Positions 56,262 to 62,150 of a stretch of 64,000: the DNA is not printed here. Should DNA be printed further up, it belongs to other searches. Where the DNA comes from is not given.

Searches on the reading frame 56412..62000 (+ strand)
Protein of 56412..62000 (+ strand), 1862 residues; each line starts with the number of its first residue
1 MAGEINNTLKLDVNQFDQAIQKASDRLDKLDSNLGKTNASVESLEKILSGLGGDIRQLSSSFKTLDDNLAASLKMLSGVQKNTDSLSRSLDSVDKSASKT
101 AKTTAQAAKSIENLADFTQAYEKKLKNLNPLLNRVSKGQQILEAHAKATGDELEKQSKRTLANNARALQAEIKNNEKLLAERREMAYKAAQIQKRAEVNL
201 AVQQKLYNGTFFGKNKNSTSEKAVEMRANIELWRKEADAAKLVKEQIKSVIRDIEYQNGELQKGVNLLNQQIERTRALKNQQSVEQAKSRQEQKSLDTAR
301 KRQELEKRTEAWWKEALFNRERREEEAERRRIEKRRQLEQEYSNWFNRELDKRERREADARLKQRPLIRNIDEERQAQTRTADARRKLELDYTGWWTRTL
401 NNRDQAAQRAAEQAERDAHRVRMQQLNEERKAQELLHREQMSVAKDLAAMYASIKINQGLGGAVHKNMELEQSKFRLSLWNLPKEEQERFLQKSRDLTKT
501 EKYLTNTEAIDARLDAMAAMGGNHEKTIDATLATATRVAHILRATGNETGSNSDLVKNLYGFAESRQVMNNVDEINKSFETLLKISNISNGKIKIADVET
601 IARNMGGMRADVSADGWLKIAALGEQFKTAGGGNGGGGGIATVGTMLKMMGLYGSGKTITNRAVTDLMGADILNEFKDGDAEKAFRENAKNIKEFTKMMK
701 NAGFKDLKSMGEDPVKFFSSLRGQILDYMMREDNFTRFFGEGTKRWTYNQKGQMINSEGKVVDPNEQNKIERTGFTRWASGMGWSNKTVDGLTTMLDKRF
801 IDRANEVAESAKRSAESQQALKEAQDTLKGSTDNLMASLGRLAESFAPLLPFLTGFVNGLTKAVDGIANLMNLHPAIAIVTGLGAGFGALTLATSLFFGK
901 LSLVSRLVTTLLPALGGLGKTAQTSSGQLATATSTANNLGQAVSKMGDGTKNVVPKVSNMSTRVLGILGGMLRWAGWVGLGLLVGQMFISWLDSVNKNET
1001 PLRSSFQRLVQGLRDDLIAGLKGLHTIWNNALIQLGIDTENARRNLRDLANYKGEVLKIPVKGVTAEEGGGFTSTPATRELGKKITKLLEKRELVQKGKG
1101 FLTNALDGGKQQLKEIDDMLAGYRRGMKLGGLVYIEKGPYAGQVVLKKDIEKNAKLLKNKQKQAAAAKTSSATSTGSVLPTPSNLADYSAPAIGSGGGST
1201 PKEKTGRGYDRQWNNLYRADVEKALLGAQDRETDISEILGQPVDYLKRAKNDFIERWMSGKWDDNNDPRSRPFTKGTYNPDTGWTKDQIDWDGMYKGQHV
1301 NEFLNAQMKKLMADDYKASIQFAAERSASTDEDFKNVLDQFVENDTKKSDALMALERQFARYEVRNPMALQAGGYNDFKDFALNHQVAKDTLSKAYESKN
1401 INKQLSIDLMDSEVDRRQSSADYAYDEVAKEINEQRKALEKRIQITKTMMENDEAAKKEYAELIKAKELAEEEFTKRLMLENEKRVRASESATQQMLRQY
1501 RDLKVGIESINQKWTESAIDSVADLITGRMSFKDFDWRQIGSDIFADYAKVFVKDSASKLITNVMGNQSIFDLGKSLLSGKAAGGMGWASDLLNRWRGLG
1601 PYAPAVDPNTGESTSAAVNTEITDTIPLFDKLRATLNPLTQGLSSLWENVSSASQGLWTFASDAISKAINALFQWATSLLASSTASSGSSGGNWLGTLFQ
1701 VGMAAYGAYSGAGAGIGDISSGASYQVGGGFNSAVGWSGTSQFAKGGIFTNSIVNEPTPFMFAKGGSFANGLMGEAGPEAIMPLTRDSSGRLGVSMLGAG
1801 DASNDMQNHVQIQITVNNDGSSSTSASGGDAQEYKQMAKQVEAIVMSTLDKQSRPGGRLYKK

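Call 74: search_protein_families(library=phrogs, proteins=[window:56412-62000:+], max_evalue=0.00001)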
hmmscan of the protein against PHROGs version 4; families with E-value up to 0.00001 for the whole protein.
window:56412-62000:+ (1862 aa): 10 families
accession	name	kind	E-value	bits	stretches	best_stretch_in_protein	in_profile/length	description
phrog_3394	-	unknown function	0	3836.6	1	1-1862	1-1862/1862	-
phrog_1716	-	tail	9e-41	141.3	1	1673-1861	755-927/943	tail length tape measure protein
phrog_339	-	tail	1.2e-18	67.8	1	1639-1861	887-1117/1123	tail length tape measure protein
phrog_1292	-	tail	1.4e-18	66.9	1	1465-1859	1127-1516/1523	tail length tape measure protein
phrog_16384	-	unknown function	6.5e-17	63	1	1676-1861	286-458/463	-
phrog_24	-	tail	6.9e-14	51.9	1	1660-1861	887-1053/1151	tail length tape measure protein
phrog_32885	-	tail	5.5e-12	45.5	1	1711-1806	830-914/948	tail length tape measure protein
phrog_13769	-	unknown function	2.4e-11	43.6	1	1707-1860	460-607/612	-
phrog_6747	-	tail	1e-08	35.8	1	1640-1859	184-385/390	tail length tape measure protein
phrog_1538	-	tail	5.9e-06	26.3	0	1312-1729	413-725/811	tail length tape measure protein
